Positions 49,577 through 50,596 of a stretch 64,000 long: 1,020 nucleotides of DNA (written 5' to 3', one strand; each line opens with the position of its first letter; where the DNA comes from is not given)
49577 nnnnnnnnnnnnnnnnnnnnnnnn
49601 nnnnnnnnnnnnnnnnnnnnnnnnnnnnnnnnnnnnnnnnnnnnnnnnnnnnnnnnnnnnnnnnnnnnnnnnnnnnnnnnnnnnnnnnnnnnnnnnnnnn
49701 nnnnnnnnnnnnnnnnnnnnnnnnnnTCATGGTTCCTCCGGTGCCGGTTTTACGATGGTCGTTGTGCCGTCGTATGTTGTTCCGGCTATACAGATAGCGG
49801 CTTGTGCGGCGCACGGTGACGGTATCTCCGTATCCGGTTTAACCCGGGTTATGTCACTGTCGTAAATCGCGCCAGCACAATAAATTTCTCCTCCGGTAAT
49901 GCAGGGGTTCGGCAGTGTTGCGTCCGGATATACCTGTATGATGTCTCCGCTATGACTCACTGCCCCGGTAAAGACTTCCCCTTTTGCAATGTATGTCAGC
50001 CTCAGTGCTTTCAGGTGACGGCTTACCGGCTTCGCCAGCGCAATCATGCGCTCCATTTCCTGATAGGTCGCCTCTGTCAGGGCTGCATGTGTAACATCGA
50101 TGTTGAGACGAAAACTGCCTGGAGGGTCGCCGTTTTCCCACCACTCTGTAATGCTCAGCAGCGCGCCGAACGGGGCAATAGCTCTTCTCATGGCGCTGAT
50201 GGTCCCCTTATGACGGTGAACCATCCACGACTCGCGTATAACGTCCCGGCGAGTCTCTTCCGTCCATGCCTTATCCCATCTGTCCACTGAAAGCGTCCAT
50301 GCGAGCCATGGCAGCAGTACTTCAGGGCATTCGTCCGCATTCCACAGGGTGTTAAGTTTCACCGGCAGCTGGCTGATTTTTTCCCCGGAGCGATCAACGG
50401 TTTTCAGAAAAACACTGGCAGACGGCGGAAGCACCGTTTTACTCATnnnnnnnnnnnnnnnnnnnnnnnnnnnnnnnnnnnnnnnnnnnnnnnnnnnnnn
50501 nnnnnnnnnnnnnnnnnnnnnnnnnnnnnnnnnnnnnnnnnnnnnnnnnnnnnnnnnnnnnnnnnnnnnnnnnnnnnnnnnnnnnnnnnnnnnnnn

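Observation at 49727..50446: Baseplate protein gpI carries a C-terminal extension with paired Cys-containing repeats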

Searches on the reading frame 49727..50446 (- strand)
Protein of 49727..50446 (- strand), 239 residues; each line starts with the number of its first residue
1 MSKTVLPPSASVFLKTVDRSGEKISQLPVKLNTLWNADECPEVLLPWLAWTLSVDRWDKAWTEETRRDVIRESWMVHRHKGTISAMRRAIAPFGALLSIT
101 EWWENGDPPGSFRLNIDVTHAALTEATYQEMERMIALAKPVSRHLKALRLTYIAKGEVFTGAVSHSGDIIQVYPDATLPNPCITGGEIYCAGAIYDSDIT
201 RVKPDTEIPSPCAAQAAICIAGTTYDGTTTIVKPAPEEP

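Call 4: search_protein_families(proteins=[window:49730-50446:-], library=phrogs, max_evalue=0.01)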
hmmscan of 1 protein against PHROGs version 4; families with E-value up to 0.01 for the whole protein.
window:49730-50446:- (239 aa): 8 families
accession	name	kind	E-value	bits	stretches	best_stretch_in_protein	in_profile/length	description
phrog_48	-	tail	1.5e-77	262.6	1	1-211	12-216/478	tail protein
phrog_5726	-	tail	1e-35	124.8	1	1-141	3-148/249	tail protein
phrog_9915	-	unknown function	1.3e-19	70.1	1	4-134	812-946/1813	-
phrog_14404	-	tail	9.1e-18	65.5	1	30-150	43-161/363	baseplate protein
phrog_29945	-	unknown function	2.2e-17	64.3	1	29-111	122-205/369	-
phrog_34934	-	tail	6.2e-16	59.3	1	17-89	22-95/413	tail protein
phrog_2871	-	tail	3e-06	26.4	1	16-157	7-100/1456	tail protein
phrog_19272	-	unknown function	0.00017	22.2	1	3-146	5-146/288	-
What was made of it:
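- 49727..50446 (-): gpI (baseplate wedge protein BW3, 'phage tail protein I'), 239 aa, stop codon included. PHROG 48 (call 4).
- On gpI / Tail_P2_I / baseplate wedge protein BW3: PHROG 48 E 1.5e-77 (call 4).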

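Call 5: search_protein_families(proteins=[window:49730-50446:-], library=ncbifam, max_evalue=0.01)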
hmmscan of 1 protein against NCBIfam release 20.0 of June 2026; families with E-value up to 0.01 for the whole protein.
window:49730-50446:- (239 aa): 2 families
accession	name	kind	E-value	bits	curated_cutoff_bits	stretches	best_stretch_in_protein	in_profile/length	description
TIGR01634.1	tail_P2_I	equivalog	6.7e-45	152.4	30.05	1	6-141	1-138/139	phage tail protein I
TIGR02242.1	tail_TIGR02242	domain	3.7e-05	23.8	51.85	1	24-91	31-97/131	phage tail protein domain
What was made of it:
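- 49727..50446 (-): TIGR01634 152 bits against a cut-off of 30 (call 5).
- On gpI / Tail_P2_I / baseplate wedge protein BW3: TIGR01634 equivalog 152.4 bits against a cut-off of 30.05 (call 5).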

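Call 6: search_dna_similar(query=window:49730-50446:-, collection=phages, mode=protein, max_rows=40, rows=spread)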
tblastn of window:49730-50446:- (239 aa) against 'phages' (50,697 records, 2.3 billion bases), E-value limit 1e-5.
Records with a match: 504; places in all: 504; records where one place covers at least 80% of the query: 187.
Best place of each record, by identity: <60% 504.
By first word of the organism name: Burkholderia 83; Klebsiella 81; Escherichia 59; Ralstonia 59; Yersinia 44; Salmonella 28; Vibrio 20; Peduovirus 18; Pseudomonas 16; Bacteriophage 13; and 33 more.
By host as written in the record: Klebsiella pneumoniae 55; - 50; Ralstonia solanacearum 50; Burkholderia pseudomallei 32; Yersinia pestis EV76-CN 26; Escherichia coli 23; Burkholderia sp. 20; Yersinia enterocolitica 10; and 136 more.
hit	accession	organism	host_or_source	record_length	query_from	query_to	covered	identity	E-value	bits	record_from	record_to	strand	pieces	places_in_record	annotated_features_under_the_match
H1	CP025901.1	Escherichia phage 500465-2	Escherichia coli 500465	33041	1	203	85%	48.8%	2e-61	213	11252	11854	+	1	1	record has no annotation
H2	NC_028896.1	Escherichia phage pro147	Escherichia coli DE048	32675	1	174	73%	52.6%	9e-56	197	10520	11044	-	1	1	tail protein | baseplate protein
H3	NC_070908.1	Yersinia phage HQ103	Yersinia pestis EV76-CN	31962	1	174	73%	52.6%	2e-55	196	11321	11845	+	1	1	baseplate protein | baseplate assembly protein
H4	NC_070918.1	Yersinia phage vB_YenM_31.17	Yersinia enterocolitica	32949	1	204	85%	44.6%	6e-52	186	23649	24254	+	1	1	tail protein | baseplate assembly protein | tail fiber protein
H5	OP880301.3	Yersinia phage GMG73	Yersinia pestis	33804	1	174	73%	52.0%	4e-54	192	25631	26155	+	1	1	record has no annotation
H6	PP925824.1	Escherichia phage Chuche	Escherichia coli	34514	1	175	73%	51.4%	8e-60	208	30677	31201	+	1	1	tail protein | baseplate protein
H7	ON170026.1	Ralstonia phage YO006_4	Ralstonia solanacearum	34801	2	217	90%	41.3%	1e-45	167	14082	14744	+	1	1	record has no annotation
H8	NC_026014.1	Escherichia phage P88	Escherichia coli K88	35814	1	174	73%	51.1%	2e-58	204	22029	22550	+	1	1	tail protein | baseplate protein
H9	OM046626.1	Yersinia phage vB_YenM_06.16-2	Yersinia enterocolitica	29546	1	204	85%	43.6%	2e-51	184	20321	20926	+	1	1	tail formation protein | baseplate assembly protein | tail fiber protein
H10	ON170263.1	Ralstonia phage YO156_5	Ralstonia solanacearum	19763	2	217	90%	40.8%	6e-45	166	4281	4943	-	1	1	record has no annotation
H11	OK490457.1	Klebsiella phage Kp4880-1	Klebsiella pneumoniae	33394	3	212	88%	41.9%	3e-52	186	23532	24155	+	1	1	record has no annotation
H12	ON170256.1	Ralstonia phage YO150_4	Ralstonia solanacearum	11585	2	217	90%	40.4%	2e-45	167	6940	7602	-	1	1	record has no annotation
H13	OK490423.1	Klebsiella phage Kp4867-2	Klebsiella pneumoniae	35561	3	212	88%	41.4%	2e-51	184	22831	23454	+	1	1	record has no annotation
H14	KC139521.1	Salmonella phage FSLSP004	Salmonella enterica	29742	5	174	71%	51.2%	1e-52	187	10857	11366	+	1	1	phage tail protein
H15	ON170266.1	Ralstonia phage YO159_4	Ralstonia solanacearum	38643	2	209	87%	41.4%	1e-44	164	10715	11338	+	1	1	record has no annotation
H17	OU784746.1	Peduovirus P2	-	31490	1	174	73%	48.9%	9e-52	185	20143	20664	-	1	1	hypothetical protein (x2)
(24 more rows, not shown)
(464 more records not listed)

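Call 7: profile_search(protein=window:49727-50446:-)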
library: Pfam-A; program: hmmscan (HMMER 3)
A. the first sequence (239 residues): domains with independent E <= 10: 1; with E <= 0.001: 1
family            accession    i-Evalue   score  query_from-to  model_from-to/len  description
Tail_P2_I         PF09684.15    3.4e-47   160.3       6-142         1-139/139  Phage tail protein (Tail_P2_I)
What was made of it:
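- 49727..50446 (-): Pfam PF09684 at residues 6-142, E 3.4e-47 (call 7).
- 50021..50431 (-): N-terminal Tail_P2_I domain (residues 6-142), the part that builds the wedge with two copies of gpJ. Pfam match (call 7).
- On gpI / Tail_P2_I / baseplate wedge protein BW3: PF09684 E 3.4e-47 covering the full model 1-139 (call 7).
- No Pfam, NCBIfam or PHROG metal-binding family matches (calls 4, 5, 7).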

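Call 9: find_homologous_proteins(query=window:49730-50446:-)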
Query window:49730-50446:- (239 aa): 170 proteins with E <= 0.001 among 567 candidates; the best 120 are listed.
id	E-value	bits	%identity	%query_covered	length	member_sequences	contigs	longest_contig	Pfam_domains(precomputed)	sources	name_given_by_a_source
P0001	7.9e-135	466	99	86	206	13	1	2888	PF09684.16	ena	-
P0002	1.2e-95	338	100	63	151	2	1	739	PF09684.16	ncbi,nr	ncbi:phage tail protein I, partial [Escherichia coli]|nr:phage tail protein I [Escherichia coli] EMC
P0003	1.9e-84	301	61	86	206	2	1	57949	PF09684.16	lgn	-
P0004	3.3e-77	277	57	86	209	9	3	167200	PF09684.16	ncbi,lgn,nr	ncbi:phage tail protein I [Escherichia coli]|nr:phage tail protein I [Escherichia coli] EJN3773876.1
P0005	3.5e-75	271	55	87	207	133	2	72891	PF09684.16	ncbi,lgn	-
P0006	5.1e-66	241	82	56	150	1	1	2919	PF09684.16,PF14196.12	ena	-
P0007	1.5e-64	236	57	73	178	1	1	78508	PF09684.16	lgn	-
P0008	2.4e-64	235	57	72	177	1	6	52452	PF09684.16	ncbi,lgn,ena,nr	ncbi:TPA: phage tail protein I [Escherichia coli]|nr:phage tail protein I [Escherichia coli] HAZ3880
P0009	6.6e-64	234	57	72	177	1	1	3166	PF09684.16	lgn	-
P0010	7.4e-64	234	55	72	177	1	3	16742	PF09684.16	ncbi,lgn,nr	ncbi:TPA: phage tail protein I [Escherichia coli]|nr:phage tail protein I [Escherichia coli]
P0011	9.1e-64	233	57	72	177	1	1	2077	PF09684.16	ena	-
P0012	9.2e-64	233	57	72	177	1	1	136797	PF09684.16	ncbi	-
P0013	1.3e-63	233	57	72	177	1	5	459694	PF09684.16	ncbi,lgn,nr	ncbi:phage tail protein I [Escherichia coli]|nr:phage tail protein I [Escherichia coli] MED0087726.1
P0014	1.3e-63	233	57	72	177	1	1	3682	PF09684.16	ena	-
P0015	1.7e-63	233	57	72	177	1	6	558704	PF09684.16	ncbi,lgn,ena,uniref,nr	ncbi:phage tail protein I [Escherichia marmotae]|uniref:phage tail protein I n=1 Tax=Escherichia mar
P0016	1.7e-63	233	57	72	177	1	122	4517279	PF09684.16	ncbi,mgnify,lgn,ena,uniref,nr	ncbi:phage tail protein I [Escherichia coli]|mgnify:FL=1|uniref:phage tail protein I n=1 Tax=Escheri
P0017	1.8e-63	232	57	72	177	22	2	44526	PF09684.16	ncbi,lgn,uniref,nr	ncbi:phage tail protein [Escherichia coli]|uniref:phage tail protein I n=1 Tax=Escherichia coli TaxI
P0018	2.0e-63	232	51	85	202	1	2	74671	PF09684.16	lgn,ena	-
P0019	2.4e-63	232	56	72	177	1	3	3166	PF09684.16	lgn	-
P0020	2.4e-63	232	57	72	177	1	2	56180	PF09684.16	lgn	-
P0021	3.7e-63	231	56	72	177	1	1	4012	PF09684.16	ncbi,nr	ncbi:phage tail protein I [Escherichia coli]|nr:phage tail protein I [Escherichia coli]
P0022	6.2e-63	231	52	85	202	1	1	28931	PF09684.16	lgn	-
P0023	1.2e-62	230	56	72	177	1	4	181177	PF09684.16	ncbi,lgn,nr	ncbi:TPA: phage tail protein I [Escherichia coli]|nr:phage tail protein I [Escherichia coli] HAW3269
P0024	1.2e-62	230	56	72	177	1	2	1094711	PF09684.16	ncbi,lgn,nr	ncbi:phage tail protein I [Escherichia coli]|nr:phage tail protein I [Escherichia coli] EMD1587050.1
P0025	1.4e-62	230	51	85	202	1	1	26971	PF09684.16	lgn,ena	-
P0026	1.7e-62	229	56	72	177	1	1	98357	PF09684.16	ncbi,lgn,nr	ncbi:phage tail protein I [Escherichia coli]|nr:phage tail protein I [Escherichia coli]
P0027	2.6e-62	229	51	85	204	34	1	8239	PF09684.16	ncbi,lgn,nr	ncbi:phage tail protein I [Salmonella enterica]|nr:phage tail protein I [Salmonella enterica]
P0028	3.2e-62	228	56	72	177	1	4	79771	PF09684.16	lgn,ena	-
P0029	7.2e-62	227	50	85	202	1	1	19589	PF09684.16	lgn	-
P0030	8.4e-62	227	50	85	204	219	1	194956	PF09684.16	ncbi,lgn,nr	ncbi:phage tail protein I [Citrobacter farmeri]|nr:phage tail protein I [Citrobacter farmeri]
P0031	8.4e-62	227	56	73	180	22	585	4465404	PF09684.16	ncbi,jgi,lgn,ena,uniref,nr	ncbi:TPA: phage tail protein I [Escherichia coli]|jgi:phage tail P2-like protein|uniref:phage tail p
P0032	1.0e-61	227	56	72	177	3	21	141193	PF09684.16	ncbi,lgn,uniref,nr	ncbi:TPA: phage tail protein I [Escherichia coli]|uniref:phage tail protein I n=1 Tax=Escherichia co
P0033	1.2e-61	227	51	85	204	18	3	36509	PF09684.16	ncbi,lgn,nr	ncbi:phage tail protein I [Salmonella enterica]|nr:phage tail protein I [Salmonella enterica]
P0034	1.4e-61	226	56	72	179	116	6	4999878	PF09684.16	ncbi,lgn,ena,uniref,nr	ncbi:phage tail protein I [Escherichia coli]|uniref:phage tail protein I n=1 Tax=Escherichia coli Ta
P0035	1.4e-61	226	56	72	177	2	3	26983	PF09684.16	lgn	-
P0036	1.3e-60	223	50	81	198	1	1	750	PF09684.16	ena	-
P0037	1.3e-60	223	49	85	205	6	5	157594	PF09684.16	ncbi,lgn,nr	ncbi:phage tail protein I [Salmonella enterica subsp. salamae]|nr:phage tail protein I [Salmonella e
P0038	1.8e-60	223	45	95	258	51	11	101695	PF09684.16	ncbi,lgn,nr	ncbi:phage tail protein I [Escherichia coli]|nr:phage tail protein I [Escherichia coli] HBB8937011.1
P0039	6.2e-60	221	49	85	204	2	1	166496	PF09684.16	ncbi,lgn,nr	ncbi:phage tail protein I [Salmonella enterica]|nr:phage tail protein I [Salmonella enterica]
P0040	8.3e-60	220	49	85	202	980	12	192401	PF09684.16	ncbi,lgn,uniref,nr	ncbi:phage tail protein I [Salmonella enterica]|uniref:Phage tail protein I n=1 Tax=Salmonella enter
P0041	2.1e-59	219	48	85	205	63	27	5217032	PF09684.16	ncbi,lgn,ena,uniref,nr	ncbi:TPA: phage tail protein I [Citrobacter freundii]|uniref:phage tail protein I n=1 Tax=Citrobacte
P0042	2.3e-59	219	50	85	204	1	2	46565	PF09684.16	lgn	-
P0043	3.3e-59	218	53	73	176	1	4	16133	PF09684.16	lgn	-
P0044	4.0e-59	218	52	73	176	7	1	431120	PF09684.16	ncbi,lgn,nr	ncbi:phage tail protein I [Escherichia coli]|nr:phage tail protein I [Escherichia coli]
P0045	8.2e-59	217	48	85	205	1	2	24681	PF09684.16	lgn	-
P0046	8.3e-59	217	52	73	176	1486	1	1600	PF09684.16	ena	-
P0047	8.5e-59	217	48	85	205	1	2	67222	PF09684.16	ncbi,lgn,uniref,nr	ncbi:TPA: phage tail protein I [Citrobacter freundii]|uniref:phage tail protein I n=1 Tax=Citrobacte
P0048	9.8e-59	217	52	73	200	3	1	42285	PF09684.16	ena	-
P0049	1.1e-58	217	48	85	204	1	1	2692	PF09684.16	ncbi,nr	ncbi:phage tail protein I [Kosakonia cowanii]|nr:phage tail protein I [Kosakonia cowanii]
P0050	1.5e-58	216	54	73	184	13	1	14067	PF09684.16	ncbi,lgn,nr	ncbi:TPA: phage tail protein I [Salmonella enterica]|nr:phage tail protein I [Salmonella enterica]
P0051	1.7e-58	216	48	85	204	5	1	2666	PF09684.16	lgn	-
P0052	1.8e-58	216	52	73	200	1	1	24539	PF09684.16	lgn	-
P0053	2.4e-58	216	55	70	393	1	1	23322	PF09684.16,PF12571.14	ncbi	-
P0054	3.0e-58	215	47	85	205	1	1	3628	PF09684.16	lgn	-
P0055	3.2e-58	215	54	73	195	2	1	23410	PF09684.16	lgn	-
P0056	6.9e-58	214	48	85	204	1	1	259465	PF09684.16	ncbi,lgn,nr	ncbi:phage tail protein I [Salmonella enterica subsp. salamae]|nr:phage tail protein I [Salmonella e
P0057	6.9e-58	214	48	85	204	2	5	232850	PF09684.16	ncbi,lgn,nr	ncbi:phage tail protein I [Salmonella enterica subsp. salamae]|nr:phage tail protein I [Salmonella e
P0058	7.6e-58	214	49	85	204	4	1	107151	PF09684.16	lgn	-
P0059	1.3e-57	213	50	85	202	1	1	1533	PF09684.16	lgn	-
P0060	2.8e-57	212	51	73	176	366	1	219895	PF09684.16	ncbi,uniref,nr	ncbi:phage tail protein I [Escherichia coli]|uniref:phage tail protein I n=1 Tax=Escherichia coli Ta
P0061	6.0e-57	211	49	83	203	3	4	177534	PF09684.16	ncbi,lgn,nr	ncbi:phage tail protein I [Escherichia coli]|nr:phage tail protein I [Escherichia coli]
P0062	7.1e-57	211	52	73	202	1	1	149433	PF09684.16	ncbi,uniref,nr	ncbi:phage tail protein I [Brenneria roseae subsp. americana]|uniref:Phage tail protein I n=1 Tax=Br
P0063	8.8e-57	211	53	72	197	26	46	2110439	PF09684.16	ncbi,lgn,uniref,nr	ncbi:phage tail protein I [Salmonella enterica]|uniref:Phage tail protein I n=1 Tax=Salmonella enter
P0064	1.3e-56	210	53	72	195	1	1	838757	PF09684.16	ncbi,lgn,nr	ncbi:phage tail protein I [Salmonella enterica]|nr:phage tail protein I [Salmonella enterica]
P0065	3.4e-56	209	47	85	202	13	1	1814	PF09684.16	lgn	-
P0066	8.7e-56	207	53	73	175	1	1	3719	PF09684.16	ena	-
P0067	2.1e-55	206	53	71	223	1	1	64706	PF09684.16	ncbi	-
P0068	5.3e-55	205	63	56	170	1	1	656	PF09684.16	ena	-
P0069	1.3e-53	200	49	73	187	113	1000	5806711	PF09684.16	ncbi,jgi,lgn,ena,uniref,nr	ncbi:phage tail protein I [Escherichia coli]|uniref:Phage tail protein I n=15 Tax=Escherichia coli T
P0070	1.8e-52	196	51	73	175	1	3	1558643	PF09684.16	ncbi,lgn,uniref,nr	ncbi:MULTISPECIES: phage tail protein I [Serratia]|uniref:phage tail protein I n=1 Tax=Serratia TaxI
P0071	3.2e-52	196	51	73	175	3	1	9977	PF09684.16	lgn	-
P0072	8.2e-52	194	55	62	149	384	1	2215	PF09684.16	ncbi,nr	ncbi:phage tail protein I, partial [Escherichia coli]|nr:phage tail protein I [Escherichia coli]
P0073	2.7e-51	193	51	72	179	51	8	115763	PF09684.16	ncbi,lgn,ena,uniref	ncbi:phage tail protein I [Hafnia paralvei]|uniref:phage tail protein I n=1 Tax=Hafnia paralvei TaxI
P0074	3.1e-49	186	46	85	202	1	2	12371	PF09684.16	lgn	-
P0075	8.5e-49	184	46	85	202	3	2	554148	PF09684.16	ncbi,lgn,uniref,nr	ncbi:Bacteriophage P2-related tail formation protein [Serratia proteamaculans]|uniref:phage tail pro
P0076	1.3e-48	184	49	73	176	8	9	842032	PF09684.16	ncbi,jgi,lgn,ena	ncbi:TPA: phage tail protein I [Serratia odorifera]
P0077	1.8e-48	183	45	84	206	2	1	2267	PF09684.16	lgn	-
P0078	2.0e-48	183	49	73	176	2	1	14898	PF09684.16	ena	-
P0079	2.9e-48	183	43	84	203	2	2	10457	PF09684.16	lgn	-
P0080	1.6e-47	180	47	73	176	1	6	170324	PF09684.16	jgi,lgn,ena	-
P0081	1.6e-47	180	43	85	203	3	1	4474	PF09684.16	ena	-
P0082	2.1e-46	177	47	72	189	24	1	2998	PF09684.16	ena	-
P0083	5.1e-46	175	53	58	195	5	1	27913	PF09684.16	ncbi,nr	ncbi:Tail protein I [Escherichia coli]|nr:Tail protein I [Escherichia coli]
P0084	7.1e-46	175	45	76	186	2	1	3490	PF09684.16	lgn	-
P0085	8.2e-46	175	42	87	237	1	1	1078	PF09684.16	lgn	-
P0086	5.6e-45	172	53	55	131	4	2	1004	PF09684.16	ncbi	ncbi:phage tail protein I, partial [Citrobacter freundii]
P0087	7.8e-45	171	44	80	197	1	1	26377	PF09684.16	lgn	-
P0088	2.9e-44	170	43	84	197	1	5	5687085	PF09684.16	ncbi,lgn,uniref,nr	ncbi:phage tail protein I [Serratia proteamaculans]|uniref:phage tail protein I n=1 Tax=Serratia pro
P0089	6.0e-44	169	46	73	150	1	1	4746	PF09684.16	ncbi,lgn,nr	ncbi:phage tail protein I [Escherichia coli]|nr:phage tail protein I [Escherichia coli]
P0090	8.4e-44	168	42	85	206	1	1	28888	PF09684.16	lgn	-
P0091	1.1e-42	164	47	71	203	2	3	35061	PF09684.16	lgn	-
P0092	1.9e-42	164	49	66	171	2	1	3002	PF09684.16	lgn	-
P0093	2.2e-42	163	44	81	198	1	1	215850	PF09684.16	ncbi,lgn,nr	ncbi:phage tail protein I [Salmonella enterica]|nr:phage tail protein I [Salmonella enterica]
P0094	1.2e-39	154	40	81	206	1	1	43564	PF09684.16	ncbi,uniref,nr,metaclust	ncbi:putative tail protein I [Pseudomonas phage PPpW-3]|uniref:Putative tail protein I n=1 Tax=Pseud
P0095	1.8e-38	151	61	42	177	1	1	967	PF09684.16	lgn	-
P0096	5.0e-37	146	40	85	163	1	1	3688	PF09684.16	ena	-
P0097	1.2e-36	145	54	48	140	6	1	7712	PF09684.16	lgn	-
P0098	3.5e-36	143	36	86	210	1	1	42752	PF09684.16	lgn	-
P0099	1.2e-35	141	35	85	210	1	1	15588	PF09684.16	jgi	jgi:phage tail P2-like protein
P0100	7.6e-35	139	39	73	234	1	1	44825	PF09684.16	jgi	jgi:phage tail P2-like protein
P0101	1.1e-34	138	39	73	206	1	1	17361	PF09684.16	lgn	-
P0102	1.2e-34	138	41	72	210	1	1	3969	PF09684.16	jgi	-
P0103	6.7e-32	129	41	72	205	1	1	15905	PF09684.16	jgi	jgi:phage tail P2-like protein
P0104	1.0e-31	129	39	66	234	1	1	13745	PF09684.16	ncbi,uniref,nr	ncbi:phage tail protein I [Zooshikella harenae]|uniref:Phage tail protein I n=1 Tax=Zooshikella hare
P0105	1.2e-30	125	34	85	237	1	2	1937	PF09684.16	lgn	-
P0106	1.9e-30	124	34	84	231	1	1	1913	PF09684.16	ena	-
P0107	2.1e-30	124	32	84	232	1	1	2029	PF09684.16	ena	-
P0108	2.9e-30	124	43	59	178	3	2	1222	PF09684.16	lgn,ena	-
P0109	3.2e-30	124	32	84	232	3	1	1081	PF09684.16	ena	-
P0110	3.4e-30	123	32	84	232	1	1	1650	PF09684.16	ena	-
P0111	4.1e-30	123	33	84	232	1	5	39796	PF09684.16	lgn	-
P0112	4.4e-30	123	35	71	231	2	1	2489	PF09684.16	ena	-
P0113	5.8e-30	123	33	84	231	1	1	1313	PF09684.16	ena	-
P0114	9.8e-30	122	32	84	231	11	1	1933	PF09684.16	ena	-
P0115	3.3e-29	120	35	71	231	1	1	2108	PF09684.16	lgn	-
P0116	3.6e-29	120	34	73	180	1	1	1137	PF09684.16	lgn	-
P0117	3.7e-29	120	35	71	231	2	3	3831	PF09684.16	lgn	-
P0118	5.5e-29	120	35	71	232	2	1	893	PF09684.16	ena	-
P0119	1.4e-28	118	34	75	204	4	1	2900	PF09684.16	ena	-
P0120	2.4e-28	117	35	71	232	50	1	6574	PF09684.16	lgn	-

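Call 12: search_solved_structures(query=window:49730-50446:-, max_evalue=1, show_alignments=3)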
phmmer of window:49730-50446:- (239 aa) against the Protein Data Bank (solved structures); distinct sequences matched with E-value up to 1: 1.
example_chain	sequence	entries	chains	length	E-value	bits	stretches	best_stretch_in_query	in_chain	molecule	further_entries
6u5b_0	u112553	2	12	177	1.3e-36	129.7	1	1-174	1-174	Tri2 PA0619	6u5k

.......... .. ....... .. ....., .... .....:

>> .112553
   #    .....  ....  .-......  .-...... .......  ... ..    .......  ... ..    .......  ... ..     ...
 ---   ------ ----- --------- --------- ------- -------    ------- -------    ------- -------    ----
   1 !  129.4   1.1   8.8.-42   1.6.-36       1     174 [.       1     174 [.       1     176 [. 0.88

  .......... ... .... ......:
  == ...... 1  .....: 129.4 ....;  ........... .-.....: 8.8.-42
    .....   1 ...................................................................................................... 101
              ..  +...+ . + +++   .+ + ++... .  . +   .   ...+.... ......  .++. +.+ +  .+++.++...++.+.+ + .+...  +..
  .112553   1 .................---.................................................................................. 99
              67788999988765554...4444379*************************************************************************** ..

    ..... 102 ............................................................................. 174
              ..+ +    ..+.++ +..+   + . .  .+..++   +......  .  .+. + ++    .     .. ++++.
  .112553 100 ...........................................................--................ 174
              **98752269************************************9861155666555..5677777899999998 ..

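Call 13: find_encoding_contigs(protein=P0001, flank=3000, max_places=4)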
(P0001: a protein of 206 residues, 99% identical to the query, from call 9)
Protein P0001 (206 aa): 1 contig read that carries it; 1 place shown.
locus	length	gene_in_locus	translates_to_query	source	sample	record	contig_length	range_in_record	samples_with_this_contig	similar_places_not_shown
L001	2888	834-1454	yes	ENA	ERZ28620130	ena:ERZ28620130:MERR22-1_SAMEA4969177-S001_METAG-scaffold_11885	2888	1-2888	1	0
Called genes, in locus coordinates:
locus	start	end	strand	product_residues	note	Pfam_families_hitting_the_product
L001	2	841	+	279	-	?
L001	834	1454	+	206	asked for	PF09684:Tail_P2_I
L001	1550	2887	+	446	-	?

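Call 28: predict_structure(alignment_id=A2)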
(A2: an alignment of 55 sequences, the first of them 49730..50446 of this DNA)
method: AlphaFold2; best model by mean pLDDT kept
length: 239 residues; sequences in the alignment: 55
mean_pLDDT: 73.2   pTM: 0.47
mean pLDDT of the five models: 73.2, 71.2, 71.1, 67.8, 66.3
residues with pLDDT >= 90: 82; 70-90: 70; 50-70: 24; < 50: 63
segments of 3 or more residues with pLDDT < 50: 181-208, 210-239
pLDDT, mean of each block of 10 residues (from residue 1): 83 92 87 92 95 89 96 79 85 90 90 90 87 89 90 72 52 52 43 43 47 40 34 36
secondary structure, 60 per line:
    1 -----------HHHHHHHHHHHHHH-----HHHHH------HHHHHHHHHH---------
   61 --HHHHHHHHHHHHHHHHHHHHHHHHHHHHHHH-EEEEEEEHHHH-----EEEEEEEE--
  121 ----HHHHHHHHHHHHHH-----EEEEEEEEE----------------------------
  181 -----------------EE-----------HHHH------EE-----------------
elements in order: H12-25 H31-35 H42-51 H63-93 E95-101 H102-105 E111-118 H125-138 E144-152 H211-214
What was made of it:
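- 50021..50431 (-): The AF2 monomer is confident over residues 1-152 (call 28).
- AF2 gives pLDDT below 55 from residue 155 onward, consistent with no autonomous fold (call 28). AF2 predicts the whole region as unstructured (call 28).
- Tried and rejected: Residues 1-152 were confident and 155-239 were below pLDDT 55, so there is no model of the units (call 28).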
